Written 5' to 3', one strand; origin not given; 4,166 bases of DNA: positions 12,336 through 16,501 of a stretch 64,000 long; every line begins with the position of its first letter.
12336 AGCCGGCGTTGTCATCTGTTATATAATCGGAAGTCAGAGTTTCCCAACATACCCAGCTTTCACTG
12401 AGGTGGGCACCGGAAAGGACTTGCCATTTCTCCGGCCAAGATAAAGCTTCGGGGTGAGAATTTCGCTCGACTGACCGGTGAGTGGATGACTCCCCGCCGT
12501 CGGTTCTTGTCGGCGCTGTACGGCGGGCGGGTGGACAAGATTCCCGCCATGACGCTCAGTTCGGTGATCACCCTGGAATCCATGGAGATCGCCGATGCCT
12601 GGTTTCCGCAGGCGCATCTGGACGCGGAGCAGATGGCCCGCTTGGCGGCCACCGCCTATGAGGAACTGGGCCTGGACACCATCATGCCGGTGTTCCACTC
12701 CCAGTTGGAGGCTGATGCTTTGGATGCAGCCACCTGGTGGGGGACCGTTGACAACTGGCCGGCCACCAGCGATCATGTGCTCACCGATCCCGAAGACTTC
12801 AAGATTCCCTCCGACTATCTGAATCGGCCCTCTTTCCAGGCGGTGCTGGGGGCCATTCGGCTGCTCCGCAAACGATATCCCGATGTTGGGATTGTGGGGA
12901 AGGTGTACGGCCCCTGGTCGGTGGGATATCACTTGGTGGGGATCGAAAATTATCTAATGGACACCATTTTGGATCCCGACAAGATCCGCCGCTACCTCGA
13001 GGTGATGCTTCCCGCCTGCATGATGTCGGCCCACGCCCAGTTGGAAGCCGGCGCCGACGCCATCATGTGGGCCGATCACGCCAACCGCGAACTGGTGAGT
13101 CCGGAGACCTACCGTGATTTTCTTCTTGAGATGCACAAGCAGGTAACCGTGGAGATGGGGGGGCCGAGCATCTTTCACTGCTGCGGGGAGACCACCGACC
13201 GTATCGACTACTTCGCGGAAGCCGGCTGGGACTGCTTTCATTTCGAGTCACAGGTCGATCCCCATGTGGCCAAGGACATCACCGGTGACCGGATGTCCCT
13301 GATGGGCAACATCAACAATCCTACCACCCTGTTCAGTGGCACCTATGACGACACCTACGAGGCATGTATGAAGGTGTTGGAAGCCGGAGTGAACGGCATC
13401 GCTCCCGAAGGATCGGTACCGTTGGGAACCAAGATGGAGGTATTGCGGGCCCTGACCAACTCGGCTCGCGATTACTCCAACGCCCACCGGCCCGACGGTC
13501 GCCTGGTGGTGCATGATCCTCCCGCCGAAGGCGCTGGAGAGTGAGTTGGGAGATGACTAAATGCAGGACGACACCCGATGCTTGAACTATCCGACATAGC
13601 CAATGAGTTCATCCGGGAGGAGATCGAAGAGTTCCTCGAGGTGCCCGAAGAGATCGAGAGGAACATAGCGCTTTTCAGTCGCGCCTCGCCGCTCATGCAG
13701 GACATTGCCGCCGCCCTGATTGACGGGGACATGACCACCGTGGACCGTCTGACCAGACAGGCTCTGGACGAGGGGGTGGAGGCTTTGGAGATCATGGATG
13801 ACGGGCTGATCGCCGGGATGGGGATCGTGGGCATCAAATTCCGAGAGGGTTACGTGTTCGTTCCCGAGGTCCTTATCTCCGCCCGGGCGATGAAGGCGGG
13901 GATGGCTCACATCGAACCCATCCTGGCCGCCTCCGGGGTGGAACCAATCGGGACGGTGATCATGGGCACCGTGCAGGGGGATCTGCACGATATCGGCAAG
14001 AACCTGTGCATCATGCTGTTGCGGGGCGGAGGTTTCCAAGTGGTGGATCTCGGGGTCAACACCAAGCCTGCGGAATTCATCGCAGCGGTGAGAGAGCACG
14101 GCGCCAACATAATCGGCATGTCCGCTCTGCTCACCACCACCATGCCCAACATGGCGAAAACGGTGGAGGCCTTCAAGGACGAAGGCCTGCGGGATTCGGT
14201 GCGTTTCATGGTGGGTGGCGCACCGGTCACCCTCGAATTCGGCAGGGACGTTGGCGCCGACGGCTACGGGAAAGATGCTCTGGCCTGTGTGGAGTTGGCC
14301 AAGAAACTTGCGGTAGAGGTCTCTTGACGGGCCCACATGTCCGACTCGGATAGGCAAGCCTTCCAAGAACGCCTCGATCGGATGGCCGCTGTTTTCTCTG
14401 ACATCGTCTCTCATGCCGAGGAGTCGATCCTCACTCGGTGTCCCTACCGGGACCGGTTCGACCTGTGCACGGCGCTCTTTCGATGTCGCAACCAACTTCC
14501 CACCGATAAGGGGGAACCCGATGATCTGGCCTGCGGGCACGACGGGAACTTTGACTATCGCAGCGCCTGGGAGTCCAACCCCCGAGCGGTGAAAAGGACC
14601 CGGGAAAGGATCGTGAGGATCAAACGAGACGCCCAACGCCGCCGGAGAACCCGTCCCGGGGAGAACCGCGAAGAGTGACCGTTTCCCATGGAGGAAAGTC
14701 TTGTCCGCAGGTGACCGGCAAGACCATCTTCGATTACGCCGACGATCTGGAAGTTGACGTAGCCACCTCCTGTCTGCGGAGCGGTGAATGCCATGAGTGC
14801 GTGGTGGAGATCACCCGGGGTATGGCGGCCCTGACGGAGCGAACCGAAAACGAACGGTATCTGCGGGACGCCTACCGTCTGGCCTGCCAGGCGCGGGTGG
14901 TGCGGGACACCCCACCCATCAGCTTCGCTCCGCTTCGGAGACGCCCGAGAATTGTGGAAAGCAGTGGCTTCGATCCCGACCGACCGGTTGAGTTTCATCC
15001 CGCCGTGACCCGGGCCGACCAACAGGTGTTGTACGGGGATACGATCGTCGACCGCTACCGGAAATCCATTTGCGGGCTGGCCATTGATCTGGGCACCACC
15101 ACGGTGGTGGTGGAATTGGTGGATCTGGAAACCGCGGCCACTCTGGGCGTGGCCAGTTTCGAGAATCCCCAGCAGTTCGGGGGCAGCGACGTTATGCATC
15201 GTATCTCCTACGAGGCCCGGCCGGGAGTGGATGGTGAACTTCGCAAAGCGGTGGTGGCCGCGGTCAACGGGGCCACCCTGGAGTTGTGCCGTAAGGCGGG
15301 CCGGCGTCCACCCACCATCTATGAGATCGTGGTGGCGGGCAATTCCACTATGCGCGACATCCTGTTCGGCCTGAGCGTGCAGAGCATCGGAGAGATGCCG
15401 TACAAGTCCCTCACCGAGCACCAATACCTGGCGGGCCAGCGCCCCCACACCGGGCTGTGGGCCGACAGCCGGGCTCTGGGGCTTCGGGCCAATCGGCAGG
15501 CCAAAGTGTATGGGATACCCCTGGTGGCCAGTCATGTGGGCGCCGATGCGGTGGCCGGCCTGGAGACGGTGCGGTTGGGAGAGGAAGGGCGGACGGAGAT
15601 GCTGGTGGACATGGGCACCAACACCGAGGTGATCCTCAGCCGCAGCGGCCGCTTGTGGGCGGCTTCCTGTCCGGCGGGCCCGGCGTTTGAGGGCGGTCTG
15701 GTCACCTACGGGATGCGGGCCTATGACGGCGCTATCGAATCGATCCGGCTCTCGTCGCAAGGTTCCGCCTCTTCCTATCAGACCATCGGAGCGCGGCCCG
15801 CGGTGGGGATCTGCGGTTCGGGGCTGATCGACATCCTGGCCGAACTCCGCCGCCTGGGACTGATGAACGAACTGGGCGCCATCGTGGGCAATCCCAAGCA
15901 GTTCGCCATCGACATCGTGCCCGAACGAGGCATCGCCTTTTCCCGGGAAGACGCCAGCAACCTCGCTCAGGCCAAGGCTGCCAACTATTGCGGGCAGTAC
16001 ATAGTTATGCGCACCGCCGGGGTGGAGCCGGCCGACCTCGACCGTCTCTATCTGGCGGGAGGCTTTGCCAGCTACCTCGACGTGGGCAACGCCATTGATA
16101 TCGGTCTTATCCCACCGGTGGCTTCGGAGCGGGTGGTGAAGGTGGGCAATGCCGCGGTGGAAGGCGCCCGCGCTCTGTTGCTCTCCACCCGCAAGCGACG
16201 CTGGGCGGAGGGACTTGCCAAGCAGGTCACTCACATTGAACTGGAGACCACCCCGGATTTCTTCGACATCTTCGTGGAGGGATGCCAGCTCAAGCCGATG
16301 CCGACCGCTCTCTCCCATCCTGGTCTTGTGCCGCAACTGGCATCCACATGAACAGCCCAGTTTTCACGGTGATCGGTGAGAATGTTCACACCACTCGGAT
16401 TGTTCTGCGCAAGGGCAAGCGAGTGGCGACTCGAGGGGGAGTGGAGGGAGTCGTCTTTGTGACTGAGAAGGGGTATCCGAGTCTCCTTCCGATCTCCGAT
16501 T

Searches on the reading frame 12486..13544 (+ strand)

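Call 68: search_protein_families(library=pfam, proteins=[window:12486-13544:+], max_evalue=0.00001)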
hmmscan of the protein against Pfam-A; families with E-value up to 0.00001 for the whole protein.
window:12486-13544:+ (352 aa): 1 family
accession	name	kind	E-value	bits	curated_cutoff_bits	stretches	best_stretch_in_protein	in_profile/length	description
PF01208.23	URO-D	-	3.3e-55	187.9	23.9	1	2-330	1-346/346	Uroporphyrinogen decarboxylase (URO-D)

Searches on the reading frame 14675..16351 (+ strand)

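Call 68: search_protein_families(library=pfam, proteins=[window:14675-16351:+], max_evalue=0.00001)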
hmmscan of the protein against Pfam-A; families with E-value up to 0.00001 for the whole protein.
window:14675-16351:+ (558 aa): 3 families
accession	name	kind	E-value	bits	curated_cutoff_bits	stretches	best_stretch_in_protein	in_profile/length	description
PF14574.11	RACo_C_ter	-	2.9e-68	230.2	27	1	308-540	3-250/261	C-terminal domain of RACo the ASKHA domain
PF17651.6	Raco_middle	-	5.8e-40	137.1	26.8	1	133-301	1-160/163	RACo middle region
PF00111.32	Fer2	-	4e-07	30.3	21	1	8-75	8-76/77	2Fe-2S iron-sulfur cluster binding domain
